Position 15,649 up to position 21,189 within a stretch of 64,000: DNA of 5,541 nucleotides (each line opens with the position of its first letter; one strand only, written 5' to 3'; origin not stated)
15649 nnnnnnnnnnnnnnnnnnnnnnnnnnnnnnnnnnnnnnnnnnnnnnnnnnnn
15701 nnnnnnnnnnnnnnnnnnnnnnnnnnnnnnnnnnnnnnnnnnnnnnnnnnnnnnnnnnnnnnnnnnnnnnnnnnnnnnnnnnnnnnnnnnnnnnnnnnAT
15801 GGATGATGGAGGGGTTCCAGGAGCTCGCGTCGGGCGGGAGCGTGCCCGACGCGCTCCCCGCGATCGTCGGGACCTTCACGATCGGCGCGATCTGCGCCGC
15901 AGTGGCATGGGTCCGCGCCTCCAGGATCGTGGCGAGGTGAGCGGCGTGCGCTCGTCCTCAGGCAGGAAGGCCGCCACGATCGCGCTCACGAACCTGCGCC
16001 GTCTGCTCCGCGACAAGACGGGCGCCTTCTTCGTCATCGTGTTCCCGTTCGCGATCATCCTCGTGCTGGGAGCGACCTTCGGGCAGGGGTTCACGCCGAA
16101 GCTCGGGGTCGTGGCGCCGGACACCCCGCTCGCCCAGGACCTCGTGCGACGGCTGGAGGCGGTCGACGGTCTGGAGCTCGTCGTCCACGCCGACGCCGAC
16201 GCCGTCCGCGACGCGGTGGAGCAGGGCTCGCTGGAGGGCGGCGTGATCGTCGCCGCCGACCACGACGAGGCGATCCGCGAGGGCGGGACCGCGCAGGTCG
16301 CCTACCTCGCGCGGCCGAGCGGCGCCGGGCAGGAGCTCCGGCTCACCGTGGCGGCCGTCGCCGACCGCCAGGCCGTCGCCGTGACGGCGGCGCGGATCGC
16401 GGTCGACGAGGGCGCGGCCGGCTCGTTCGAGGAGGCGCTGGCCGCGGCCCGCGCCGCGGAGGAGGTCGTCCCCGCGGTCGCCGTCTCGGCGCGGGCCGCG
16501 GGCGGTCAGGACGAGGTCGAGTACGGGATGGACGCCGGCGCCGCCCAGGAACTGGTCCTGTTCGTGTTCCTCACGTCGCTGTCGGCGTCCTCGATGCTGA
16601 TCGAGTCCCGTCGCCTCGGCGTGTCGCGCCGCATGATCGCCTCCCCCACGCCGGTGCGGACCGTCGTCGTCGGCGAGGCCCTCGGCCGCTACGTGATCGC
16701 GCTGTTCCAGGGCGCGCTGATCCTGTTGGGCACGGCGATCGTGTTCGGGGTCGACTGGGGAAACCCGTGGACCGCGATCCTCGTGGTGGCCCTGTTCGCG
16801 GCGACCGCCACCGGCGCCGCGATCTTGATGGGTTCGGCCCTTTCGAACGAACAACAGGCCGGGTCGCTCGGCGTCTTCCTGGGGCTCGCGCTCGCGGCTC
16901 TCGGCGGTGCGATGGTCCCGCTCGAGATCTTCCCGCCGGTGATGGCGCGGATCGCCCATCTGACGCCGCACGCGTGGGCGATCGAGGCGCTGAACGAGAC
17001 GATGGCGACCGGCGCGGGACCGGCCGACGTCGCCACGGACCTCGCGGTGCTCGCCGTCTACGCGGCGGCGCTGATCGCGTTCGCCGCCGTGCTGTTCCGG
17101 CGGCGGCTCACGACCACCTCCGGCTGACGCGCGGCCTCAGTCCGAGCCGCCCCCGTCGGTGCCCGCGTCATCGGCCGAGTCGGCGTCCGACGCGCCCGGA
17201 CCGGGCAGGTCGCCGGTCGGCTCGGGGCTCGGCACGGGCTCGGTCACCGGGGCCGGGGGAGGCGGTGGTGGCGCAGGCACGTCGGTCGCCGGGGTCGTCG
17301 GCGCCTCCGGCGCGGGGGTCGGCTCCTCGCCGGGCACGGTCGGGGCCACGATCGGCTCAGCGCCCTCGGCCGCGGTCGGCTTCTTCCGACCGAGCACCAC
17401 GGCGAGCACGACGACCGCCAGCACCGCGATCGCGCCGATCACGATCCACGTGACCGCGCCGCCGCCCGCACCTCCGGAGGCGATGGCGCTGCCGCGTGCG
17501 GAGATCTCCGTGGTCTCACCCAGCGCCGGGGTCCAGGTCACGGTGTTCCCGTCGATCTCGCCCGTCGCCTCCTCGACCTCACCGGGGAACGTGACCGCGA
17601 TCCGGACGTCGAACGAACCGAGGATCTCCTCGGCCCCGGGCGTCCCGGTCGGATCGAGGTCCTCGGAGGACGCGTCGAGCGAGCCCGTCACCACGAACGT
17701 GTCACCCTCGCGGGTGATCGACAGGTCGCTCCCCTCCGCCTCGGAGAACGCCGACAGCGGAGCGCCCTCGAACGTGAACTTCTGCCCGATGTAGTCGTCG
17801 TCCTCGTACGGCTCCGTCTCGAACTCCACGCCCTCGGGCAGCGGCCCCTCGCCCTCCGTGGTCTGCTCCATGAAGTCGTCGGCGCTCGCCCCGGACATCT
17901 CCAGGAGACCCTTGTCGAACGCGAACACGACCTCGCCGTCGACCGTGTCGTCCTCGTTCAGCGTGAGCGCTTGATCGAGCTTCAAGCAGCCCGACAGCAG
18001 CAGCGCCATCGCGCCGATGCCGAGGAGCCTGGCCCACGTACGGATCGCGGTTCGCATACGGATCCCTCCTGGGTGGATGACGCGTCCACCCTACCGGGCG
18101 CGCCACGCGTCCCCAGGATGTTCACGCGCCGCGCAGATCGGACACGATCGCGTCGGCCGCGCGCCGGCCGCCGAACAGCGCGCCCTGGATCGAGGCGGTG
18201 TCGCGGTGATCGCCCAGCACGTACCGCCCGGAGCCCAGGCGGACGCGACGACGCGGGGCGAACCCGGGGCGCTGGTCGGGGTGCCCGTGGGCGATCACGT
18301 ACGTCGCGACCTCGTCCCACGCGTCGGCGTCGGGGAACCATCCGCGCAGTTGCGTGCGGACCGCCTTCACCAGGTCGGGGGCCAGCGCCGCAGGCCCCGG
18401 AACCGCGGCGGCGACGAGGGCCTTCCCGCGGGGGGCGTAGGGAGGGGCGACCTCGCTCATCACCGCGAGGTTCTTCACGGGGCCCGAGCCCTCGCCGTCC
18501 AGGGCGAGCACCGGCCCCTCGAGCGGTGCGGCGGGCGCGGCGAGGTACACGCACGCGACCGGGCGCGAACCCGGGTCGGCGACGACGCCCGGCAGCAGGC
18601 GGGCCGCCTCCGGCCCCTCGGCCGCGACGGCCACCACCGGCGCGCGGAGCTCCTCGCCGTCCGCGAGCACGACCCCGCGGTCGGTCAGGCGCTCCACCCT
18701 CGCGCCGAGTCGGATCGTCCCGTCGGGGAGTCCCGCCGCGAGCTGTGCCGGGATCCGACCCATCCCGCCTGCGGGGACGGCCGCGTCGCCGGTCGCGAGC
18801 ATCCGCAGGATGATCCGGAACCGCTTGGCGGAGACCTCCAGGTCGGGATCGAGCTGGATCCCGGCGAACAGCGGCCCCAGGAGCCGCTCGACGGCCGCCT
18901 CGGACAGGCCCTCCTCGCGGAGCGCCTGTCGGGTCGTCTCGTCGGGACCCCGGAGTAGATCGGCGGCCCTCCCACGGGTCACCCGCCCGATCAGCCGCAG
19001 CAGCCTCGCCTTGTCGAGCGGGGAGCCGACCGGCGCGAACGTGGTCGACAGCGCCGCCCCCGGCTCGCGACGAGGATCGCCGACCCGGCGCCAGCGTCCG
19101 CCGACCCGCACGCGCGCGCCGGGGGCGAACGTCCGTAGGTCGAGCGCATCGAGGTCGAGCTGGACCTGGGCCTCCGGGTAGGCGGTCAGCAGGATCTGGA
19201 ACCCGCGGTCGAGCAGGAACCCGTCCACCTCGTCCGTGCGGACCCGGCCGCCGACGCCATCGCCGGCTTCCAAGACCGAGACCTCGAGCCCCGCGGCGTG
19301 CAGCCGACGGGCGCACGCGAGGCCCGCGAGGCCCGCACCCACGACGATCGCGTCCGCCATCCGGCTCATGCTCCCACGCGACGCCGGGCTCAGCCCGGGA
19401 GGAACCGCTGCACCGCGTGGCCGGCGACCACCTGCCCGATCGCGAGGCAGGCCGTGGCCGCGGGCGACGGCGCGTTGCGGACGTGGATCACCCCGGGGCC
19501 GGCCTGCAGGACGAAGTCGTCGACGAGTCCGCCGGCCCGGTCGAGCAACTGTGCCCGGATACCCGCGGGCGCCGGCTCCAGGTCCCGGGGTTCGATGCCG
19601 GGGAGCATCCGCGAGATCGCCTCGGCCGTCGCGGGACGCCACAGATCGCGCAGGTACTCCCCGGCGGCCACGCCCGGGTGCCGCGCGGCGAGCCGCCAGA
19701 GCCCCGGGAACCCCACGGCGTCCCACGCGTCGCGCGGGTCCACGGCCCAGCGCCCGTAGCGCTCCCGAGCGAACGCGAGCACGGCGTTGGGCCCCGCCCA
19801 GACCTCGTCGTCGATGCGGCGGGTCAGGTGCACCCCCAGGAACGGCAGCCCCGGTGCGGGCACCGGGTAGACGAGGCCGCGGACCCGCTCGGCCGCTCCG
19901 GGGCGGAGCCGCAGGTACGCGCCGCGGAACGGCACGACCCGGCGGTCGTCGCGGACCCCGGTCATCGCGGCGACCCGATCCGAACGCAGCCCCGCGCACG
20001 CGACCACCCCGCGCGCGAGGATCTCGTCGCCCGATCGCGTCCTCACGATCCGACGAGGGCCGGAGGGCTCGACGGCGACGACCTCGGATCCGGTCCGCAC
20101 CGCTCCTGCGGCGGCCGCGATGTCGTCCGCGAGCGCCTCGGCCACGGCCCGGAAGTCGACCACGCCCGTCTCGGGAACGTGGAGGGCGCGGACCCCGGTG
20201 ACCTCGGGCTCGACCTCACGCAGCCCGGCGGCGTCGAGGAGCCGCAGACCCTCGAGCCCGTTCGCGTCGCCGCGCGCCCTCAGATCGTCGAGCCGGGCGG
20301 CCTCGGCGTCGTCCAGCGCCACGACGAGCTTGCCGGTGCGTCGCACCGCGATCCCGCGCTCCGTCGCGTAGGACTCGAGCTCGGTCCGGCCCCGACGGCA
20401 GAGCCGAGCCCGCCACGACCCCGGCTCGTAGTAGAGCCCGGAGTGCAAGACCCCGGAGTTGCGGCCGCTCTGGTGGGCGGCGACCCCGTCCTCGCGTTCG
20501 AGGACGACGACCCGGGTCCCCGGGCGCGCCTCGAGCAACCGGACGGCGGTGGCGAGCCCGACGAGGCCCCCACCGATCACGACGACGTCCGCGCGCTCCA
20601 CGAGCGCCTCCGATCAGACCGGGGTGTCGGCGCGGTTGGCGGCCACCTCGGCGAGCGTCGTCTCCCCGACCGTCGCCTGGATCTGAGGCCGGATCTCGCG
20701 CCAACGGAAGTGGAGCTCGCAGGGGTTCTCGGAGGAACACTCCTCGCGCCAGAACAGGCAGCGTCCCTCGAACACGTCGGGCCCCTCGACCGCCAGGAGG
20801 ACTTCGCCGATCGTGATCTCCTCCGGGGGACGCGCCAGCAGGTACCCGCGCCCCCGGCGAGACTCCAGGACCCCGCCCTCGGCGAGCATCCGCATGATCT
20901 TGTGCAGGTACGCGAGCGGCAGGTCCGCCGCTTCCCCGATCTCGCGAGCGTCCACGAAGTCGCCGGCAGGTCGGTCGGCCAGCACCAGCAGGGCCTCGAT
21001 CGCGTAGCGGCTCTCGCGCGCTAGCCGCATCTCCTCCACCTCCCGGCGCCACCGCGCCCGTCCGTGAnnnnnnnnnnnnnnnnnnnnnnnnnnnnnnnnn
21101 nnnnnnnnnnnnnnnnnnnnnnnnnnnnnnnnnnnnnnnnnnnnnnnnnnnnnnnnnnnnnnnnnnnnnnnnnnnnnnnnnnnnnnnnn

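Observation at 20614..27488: Compact, non-canonical N2O-reductase cluster: Tat-NosZ, cupredoxin, membrane protein, NosDFY and an Rrf2 regulator, with no nosR, nosL or c-type cytochromes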

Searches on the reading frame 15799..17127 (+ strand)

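Call 8: search_protein_families(library=pfam, proteins=[window:15799-17127:+], max_evalue=0.001)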
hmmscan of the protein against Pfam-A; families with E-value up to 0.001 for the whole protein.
window:15799-17127:+ (442 aa): 3 families
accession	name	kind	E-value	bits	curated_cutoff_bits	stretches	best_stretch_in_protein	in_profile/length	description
PF12698.13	ABC2_membrane_3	-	9.2e-35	120.8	31.6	1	77-430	5-346/347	ABC-2 family transporter protein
PF01061.29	ABC2_membrane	-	3.5e-22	79.4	26.9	1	252-401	58-209/211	ABC-2 type transporter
PF12679.13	ABC2_membrane_2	-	1e-07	32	27.2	1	60-436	2-281/283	ABC-2 family transporter protein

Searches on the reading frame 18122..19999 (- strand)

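Call 32: search_protein_families(library=pfam, proteins=[window:18122-19999:-], max_evalue=0.001)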
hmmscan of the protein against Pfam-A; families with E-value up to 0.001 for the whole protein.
window:18122-19999:- (625 aa): 8 families
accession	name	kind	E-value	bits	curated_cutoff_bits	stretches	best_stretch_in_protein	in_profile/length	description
PF01593.30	Amino_oxidase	-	1.1e-40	140.7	19.8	1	224-618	1-442/443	Flavin containing amine oxidoreductase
PF13450.12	NAD_binding_8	-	3.5e-16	59.7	21.9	1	219-277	1-61/68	NAD(P)-binding Rossmann-like domain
PF05834.18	Lycopene_cycl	-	3.7e-06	26.7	23.4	1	216-249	1-36/380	Lycopene cyclase protein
PF01266.30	DAO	-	4.4e-06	26.9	27.9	1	216-250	1-35/353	FAD dependent oxidoreductase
PF00890.30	FAD_binding_2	-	1.7e-05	24.7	20.4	1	216-251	1-36/414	FAD binding domain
PF07992.20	Pyr_redox_2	-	0.00013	21.9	26.1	1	216-247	2-34/291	Pyridine nucleotide-disulphide oxidoreductase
PF03486.20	HI0933_like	-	0.00057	19.8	50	1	216-253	2-39/244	HI0933-like protein Rossmann domain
PF01946.23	Thi4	-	0.0009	19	26.2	0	215-251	18-55/235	Thi4 family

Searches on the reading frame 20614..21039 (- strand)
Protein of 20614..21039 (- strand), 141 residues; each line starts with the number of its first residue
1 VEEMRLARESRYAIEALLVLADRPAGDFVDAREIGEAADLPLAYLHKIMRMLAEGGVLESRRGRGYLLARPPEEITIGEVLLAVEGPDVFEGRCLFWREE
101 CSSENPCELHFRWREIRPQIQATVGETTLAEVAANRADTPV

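Call 5: search_protein_families(library=pfam, proteins=[window:20614-21039:-], max_evalue=0.01)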
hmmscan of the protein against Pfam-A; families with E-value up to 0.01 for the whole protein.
window:20614-21039:- (141 aa): 1 family
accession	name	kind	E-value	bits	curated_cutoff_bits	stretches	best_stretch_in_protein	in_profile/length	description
PF02082.26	Rrf2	-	3.9e-30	105.2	30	1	8-134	3-131/132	Iron-dependent Transcriptional regulator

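Call 6: search_protein_families(library=ncbifam, proteins=[window:20614-21039:-], max_evalue=0.01)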
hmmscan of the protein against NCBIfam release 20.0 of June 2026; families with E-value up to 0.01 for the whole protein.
window:20614-21039:- (141 aa): 7 families
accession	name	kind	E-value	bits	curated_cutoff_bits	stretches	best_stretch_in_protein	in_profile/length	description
TIGR00738.1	rrf2_super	superfamily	9.1e-27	93.5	73.3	1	4-133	1-131/132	Rrf2 family transcriptional regulator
TIGR02010.1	IscR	equivalog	2.3e-17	63.1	207.55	1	4-136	1-133/135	Fe-S cluster assembly transcriptional regulator IscR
TIGR02944.1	suf_reg_Xantho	equivalog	1.4e-15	57.8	110.65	1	5-131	3-129/130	SUF system Fe-S cluster assembly regulator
NF008110.0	PRK10857.1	equivalog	6.8e-15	55.2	275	1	4-136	1-133/164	Fe-S cluster assembly transcriptional regulator IscR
NF047409.1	Cys_reg_CymR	equivalog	1.8e-13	50.8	195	1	4-137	1-128/139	cysteine metabolism transcriptional regulator CymR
NF008886.0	PRK11920.1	equivalog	4.1e-08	33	193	1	4-115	1-113/153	iron-responsive transcriptional regulator RirA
NF008240.0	PRK11014.1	equivalog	8.9e-07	29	182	1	4-133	1-128/141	nitric oxide-sensing transcriptional repressor NsrR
